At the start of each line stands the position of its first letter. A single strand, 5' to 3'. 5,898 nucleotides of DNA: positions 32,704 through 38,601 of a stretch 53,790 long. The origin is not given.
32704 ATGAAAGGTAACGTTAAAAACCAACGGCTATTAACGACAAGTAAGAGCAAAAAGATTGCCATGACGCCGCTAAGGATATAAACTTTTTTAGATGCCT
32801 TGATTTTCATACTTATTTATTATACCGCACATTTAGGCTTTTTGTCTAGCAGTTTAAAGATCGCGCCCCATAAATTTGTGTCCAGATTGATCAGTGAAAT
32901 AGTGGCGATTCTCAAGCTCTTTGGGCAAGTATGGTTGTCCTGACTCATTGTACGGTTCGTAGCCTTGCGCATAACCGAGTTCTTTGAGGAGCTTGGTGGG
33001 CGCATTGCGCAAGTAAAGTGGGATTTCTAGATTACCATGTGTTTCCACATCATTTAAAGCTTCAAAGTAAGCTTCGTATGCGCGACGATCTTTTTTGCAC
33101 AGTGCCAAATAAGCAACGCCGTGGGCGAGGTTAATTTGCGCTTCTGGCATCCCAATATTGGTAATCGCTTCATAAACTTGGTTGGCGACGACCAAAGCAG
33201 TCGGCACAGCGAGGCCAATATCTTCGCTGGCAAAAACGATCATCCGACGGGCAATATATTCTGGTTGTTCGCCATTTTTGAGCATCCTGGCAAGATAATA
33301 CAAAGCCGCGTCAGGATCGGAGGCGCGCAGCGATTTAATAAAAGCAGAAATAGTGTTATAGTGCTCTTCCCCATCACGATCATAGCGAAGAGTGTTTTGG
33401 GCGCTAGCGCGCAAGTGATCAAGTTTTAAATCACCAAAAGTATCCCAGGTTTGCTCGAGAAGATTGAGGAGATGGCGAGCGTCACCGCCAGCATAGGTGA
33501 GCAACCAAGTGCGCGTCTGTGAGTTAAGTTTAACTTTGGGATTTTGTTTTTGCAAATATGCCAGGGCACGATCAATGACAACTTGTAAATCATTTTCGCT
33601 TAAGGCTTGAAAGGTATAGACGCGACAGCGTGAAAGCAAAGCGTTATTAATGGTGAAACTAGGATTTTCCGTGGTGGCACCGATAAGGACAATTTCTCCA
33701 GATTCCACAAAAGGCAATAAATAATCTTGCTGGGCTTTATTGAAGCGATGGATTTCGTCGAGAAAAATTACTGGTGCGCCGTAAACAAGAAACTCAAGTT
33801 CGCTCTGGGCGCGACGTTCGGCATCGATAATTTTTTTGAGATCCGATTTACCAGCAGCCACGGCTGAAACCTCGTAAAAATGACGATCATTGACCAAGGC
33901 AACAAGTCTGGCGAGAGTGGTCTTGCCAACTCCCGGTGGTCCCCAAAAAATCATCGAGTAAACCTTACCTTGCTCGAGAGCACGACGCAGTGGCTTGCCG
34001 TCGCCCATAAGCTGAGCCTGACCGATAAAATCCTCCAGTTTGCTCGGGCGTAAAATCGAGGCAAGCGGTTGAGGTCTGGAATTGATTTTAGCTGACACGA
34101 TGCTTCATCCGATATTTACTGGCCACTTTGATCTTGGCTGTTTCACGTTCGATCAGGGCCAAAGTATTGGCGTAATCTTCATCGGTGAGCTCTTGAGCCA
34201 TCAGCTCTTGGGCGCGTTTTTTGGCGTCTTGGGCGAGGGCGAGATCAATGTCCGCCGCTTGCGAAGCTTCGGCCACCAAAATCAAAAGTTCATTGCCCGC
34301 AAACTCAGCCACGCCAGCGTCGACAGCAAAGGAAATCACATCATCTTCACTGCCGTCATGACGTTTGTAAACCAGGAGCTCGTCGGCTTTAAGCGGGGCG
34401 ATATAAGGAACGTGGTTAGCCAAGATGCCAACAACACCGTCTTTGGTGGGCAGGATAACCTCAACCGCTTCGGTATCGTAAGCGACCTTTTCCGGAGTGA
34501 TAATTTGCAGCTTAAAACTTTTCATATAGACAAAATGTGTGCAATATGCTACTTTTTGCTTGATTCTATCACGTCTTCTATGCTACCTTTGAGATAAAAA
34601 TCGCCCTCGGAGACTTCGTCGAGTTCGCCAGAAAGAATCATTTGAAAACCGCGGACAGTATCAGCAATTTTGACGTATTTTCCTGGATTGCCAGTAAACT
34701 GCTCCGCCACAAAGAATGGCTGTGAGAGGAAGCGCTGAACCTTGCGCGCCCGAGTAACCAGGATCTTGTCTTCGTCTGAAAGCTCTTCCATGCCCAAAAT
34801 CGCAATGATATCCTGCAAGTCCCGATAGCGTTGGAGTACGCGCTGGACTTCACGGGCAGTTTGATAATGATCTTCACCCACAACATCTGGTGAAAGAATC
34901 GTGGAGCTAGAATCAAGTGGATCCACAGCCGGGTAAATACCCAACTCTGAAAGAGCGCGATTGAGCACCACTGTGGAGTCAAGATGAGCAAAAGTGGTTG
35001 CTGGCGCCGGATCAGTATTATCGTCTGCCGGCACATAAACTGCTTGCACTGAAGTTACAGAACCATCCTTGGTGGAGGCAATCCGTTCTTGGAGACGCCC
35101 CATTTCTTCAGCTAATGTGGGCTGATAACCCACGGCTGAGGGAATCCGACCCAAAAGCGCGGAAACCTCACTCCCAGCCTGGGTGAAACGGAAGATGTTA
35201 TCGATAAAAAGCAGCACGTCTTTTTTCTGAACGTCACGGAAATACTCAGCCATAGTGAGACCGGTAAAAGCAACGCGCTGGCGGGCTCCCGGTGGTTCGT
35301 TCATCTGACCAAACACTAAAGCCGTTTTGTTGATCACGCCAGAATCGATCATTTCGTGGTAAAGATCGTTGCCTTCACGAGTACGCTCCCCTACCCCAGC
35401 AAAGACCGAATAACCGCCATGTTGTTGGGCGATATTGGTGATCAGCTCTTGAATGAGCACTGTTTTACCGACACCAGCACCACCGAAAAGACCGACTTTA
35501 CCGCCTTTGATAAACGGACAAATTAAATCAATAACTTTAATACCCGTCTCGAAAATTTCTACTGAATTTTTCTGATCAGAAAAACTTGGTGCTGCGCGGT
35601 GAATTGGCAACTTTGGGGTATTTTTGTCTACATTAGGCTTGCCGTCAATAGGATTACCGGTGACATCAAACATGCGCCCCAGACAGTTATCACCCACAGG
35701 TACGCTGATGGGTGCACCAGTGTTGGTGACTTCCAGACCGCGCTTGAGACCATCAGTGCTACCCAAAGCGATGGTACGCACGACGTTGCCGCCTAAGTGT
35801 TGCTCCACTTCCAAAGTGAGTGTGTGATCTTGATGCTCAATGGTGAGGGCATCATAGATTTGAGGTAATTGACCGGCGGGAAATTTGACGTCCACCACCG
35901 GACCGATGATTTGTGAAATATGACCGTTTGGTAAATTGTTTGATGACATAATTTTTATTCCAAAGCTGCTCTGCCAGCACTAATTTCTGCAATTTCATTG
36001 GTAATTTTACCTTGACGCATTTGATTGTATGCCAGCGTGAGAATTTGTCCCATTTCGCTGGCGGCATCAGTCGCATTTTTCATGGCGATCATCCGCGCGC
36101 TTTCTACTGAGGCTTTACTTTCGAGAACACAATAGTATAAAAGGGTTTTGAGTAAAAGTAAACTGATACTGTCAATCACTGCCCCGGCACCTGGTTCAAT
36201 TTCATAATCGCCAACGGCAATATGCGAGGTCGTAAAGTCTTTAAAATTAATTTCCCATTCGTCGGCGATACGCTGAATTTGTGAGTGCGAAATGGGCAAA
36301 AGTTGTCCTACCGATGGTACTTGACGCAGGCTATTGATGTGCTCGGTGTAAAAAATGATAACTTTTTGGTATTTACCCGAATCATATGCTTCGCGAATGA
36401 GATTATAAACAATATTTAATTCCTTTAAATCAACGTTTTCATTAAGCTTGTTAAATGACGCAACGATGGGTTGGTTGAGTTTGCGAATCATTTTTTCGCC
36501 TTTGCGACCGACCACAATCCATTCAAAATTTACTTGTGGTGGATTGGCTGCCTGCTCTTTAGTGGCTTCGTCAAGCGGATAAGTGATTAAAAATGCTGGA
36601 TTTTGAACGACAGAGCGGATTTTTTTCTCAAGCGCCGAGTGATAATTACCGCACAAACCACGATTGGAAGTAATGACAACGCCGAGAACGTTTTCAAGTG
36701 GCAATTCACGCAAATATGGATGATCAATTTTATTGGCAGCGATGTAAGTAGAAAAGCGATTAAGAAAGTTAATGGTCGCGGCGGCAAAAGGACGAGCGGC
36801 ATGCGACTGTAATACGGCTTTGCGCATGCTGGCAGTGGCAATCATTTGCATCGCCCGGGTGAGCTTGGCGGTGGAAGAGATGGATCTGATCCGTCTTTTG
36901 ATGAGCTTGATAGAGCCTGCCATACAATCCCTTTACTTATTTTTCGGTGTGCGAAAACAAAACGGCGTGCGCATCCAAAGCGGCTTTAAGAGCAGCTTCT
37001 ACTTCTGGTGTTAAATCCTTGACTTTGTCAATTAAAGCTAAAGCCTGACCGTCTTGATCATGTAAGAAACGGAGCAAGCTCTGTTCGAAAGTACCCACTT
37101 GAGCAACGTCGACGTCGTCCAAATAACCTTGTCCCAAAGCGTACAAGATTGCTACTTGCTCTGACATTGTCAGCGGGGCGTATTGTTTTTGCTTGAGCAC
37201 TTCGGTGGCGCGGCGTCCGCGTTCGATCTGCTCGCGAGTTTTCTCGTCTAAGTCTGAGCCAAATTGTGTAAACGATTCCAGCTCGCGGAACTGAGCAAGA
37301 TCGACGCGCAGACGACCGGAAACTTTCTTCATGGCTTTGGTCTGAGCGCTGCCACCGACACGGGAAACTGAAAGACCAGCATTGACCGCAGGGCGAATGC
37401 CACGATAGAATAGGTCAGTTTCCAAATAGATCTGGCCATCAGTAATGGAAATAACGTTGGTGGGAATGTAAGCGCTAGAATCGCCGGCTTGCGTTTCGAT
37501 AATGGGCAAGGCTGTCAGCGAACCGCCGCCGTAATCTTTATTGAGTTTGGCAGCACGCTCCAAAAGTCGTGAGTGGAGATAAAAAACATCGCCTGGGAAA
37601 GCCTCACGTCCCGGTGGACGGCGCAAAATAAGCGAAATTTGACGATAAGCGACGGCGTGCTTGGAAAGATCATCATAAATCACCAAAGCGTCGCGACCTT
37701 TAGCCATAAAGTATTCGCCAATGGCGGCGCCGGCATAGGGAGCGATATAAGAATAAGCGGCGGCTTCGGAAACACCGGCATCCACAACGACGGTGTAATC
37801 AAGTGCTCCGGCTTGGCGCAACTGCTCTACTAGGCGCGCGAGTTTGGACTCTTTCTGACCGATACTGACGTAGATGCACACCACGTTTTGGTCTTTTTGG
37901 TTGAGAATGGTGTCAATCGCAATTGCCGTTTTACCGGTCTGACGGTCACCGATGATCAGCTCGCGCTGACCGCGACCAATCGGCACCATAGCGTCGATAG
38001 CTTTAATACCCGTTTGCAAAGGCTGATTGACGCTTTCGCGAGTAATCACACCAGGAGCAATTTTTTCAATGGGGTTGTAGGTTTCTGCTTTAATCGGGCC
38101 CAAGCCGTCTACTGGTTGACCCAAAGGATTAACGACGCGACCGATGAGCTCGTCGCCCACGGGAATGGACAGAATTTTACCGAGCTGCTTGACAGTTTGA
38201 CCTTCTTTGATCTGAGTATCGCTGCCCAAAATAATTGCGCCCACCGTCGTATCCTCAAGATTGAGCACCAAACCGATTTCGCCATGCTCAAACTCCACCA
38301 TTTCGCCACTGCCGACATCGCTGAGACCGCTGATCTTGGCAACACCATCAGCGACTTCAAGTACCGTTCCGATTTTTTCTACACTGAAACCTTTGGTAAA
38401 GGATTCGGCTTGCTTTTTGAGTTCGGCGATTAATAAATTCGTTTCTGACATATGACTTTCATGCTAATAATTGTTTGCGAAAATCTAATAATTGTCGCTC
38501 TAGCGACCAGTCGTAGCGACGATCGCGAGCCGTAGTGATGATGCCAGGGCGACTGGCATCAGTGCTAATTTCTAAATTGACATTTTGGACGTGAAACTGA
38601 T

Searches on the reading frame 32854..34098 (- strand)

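Call 52: search_protein_families(library=pfam, proteins=[window:32854-34098:-], max_evalue=0.00001)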
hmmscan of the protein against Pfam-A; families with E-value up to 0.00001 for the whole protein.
window:32854-34098:- (414 aa): 5 families
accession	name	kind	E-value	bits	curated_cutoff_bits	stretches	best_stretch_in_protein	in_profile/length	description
PF12002.13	MgsA_C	-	4.3e-51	173.6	27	1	260-404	2-151/167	MgsA AAA+ ATPase C terminal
PF16193.11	AAA_assoc_2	-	3.7e-19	69.2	34.3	1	186-258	2-81/81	AAA C-terminal domain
PF00004.35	AAA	-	5.3e-16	59.7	21.2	1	49-161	1-126/131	ATPase family associated with various cellular activities (AAA)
PF05496.18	RuvB_N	-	1.1e-11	45.2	27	1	16-141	1-119/159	Holliday junction DNA helicase RuvB P-loop domain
PF07728.20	AAA_5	-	1.1e-07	32.4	22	1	49-140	2-99/139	AAA domain (dynein-related subfamily)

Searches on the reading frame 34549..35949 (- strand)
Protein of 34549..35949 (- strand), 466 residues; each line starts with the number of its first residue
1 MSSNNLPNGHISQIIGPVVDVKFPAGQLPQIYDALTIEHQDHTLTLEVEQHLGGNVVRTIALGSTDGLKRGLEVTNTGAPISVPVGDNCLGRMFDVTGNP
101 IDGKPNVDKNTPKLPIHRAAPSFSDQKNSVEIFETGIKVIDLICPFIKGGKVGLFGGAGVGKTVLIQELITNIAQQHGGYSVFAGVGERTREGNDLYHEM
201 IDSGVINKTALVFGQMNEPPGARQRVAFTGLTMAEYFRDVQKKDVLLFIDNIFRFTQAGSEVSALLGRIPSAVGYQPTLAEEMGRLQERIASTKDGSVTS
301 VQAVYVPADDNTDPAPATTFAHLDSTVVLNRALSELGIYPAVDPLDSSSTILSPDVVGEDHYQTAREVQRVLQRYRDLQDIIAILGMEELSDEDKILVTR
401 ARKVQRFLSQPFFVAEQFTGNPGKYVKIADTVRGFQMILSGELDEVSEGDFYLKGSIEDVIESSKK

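Call 14: search_protein_families(library=pfam, proteins=[window:34549-35949:-], max_evalue=0.00001)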
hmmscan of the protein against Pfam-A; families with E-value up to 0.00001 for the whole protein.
window:34549-35949:- (466 aa): 3 families
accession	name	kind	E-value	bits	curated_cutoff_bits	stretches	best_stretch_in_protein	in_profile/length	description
PF00006.31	ATP-synt_ab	-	1.4e-73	247.5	29.5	1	136-349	1-213/213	ATP synthase alpha/beta family, nucleotide-binding domain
PF02874.29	ATP-synt_ab_N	-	1.8e-23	83.2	20.9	1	11-78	1-69/69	ATP synthase alpha/beta family, beta-barrel domain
PF22919.1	ATP-synt_VA_C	-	6.4e-17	61.9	24.7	1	355-433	6-86/101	C-terminal domain of V and A type ATP synthase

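Call 16: find_related_loci(query=window:34549-35949:-, collection=genome_contigs, flank=1000)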
Query window:34549-35949:- (466 aa) in genome_contigs; peptide patterns used: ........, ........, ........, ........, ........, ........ (x = any residue, [..] = any of these).
600 stretches matched a pattern (row limit reached: there are more); 600 encode a relative of the query (tblastn E <= 1e-3); the best 80 are kept; 80 distinct loci.
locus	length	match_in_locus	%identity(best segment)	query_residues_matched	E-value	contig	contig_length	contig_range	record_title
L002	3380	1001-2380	76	2-460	0e+0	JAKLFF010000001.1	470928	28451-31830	MAG: Patescibacteria group bacterium isolate RA.bin150 RA.bin150_1, whole genome shotgun sequence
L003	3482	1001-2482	71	9-463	0e+0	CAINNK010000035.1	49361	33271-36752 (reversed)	uncultured bacterium isolate AM_bin-0953 genome assembly, contig: bin-0953:35/46, whole genome shotgun sequence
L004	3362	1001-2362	75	6-460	0e+0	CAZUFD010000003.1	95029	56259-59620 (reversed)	MAG TPA_asm: uncultured Gammaproteobacteria bacterium isolate SRP269290_co6_41 genome assembly, contig: NODE_46_length_9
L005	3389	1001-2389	72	3-466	0e+0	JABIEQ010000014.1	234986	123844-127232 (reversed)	MAG: Candidatus Magasanikbacteria bacterium isolate SI053_bin100 k141_800828, whole genome shotgun sequence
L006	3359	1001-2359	72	6-459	0e+0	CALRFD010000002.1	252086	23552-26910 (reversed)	MAG: Patescibacteria group bacterium isolate Ike-100m-12 genome assembly, contig: Ike-100-c9, whole genome shotgun seque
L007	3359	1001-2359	72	1-457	0e+0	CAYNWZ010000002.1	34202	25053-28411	MAG TPA_asm: uncultured Gammaproteobacteria bacterium isolate binchicken_co20_421 genome assembly, contig: NODE_2741_len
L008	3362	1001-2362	71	6-460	0e+0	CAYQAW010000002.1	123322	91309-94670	MAG TPA_asm: uncultured Gammaproteobacteria bacterium isolate binchicken_co251_588 genome assembly, contig: NODE_239_len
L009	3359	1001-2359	72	8-460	0e+0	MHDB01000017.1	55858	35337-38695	MAG: Candidatus Woykebacteria bacterium RIFCSPLOWO2_01_FULL_43_14 rifcsplowo2_01_scaffold_2194, whole genome shotgun seq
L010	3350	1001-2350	72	6-457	0e+0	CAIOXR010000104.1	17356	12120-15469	uncultured bacterium isolate AM-2014-D8_bin-0749 genome assembly, contig: bin-0749:104/110, whole genome shotgun sequenc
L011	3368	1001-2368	71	9-465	0e+0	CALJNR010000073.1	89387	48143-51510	MAG: uncultured Clostridia bacterium isolate R1_Bin_METABAT__155_sub_1_1 genome assembly, contig: c_000001317770_partial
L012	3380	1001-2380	71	6-466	0e+0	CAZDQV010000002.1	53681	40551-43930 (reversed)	MAG TPA_asm: uncultured Oscillospiraceae bacterium isolate binchicken_co354_198 genome assembly, contig: NODE_411_length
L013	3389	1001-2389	68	4-465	0e+0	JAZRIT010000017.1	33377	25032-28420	MAG: Faecousia sp. isolate T1900045470_YK20190161.MAGScoT_cleanbin_000033 SGB_7238_k141_1725126, whole genome shotgun se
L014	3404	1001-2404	70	6-466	0e+0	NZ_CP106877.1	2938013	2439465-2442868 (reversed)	Fervidibacillus halotolerans strain MEBiC13594 chromosome, complete genome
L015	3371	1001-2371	69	3-462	0e+0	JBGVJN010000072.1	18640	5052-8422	MAG: Faecousia sp. isolate fecal_MAG_110 fecal_MAG_110_contig_0072, whole genome shotgun sequence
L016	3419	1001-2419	69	1-466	0e+0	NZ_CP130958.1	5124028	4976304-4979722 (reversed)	Priestia megaterium strain BS2-10 chromosome, complete genome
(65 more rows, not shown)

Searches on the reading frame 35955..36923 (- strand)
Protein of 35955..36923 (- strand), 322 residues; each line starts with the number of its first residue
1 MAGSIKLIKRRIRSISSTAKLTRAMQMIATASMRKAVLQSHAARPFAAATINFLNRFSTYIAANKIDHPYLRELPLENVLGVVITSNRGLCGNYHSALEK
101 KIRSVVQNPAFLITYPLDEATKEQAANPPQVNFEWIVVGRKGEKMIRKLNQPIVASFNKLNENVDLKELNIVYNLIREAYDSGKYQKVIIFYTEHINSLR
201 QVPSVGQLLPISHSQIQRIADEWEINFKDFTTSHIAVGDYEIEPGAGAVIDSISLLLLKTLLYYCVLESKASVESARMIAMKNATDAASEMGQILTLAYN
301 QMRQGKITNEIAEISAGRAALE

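Call 14: search_protein_families(library=pfam, proteins=[window:35955-36923:-], max_evalue=0.00001)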
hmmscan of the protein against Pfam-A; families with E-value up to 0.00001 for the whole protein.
window:35955-36923:- (322 aa): 1 family
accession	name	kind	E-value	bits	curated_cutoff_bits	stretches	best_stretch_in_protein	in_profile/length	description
PF00231.24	ATP-synt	-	1.2e-69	235.7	39.9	1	4-321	1-285/285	ATP synthase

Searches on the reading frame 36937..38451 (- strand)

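Call 14: search_protein_families(library=pfam, proteins=[window:36937-38451:-], max_evalue=0.00001)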
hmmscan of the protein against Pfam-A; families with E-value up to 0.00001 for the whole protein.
window:36937-38451:- (504 aa): 3 families
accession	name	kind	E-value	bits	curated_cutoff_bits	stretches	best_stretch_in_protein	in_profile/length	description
PF00006.31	ATP-synt_ab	-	7.9e-80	267.9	29.5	1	148-363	1-213/213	ATP synthase alpha/beta family, nucleotide-binding domain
PF00306.32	ATP-synt_ab_C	-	2.9e-46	157.3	27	1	370-493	1-124/126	ATP synthase alpha/beta chain, C terminal domain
PF02874.29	ATP-synt_ab_N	-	1.9e-13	51.1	20.9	1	24-91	2-69/69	ATP synthase alpha/beta family, beta-barrel domain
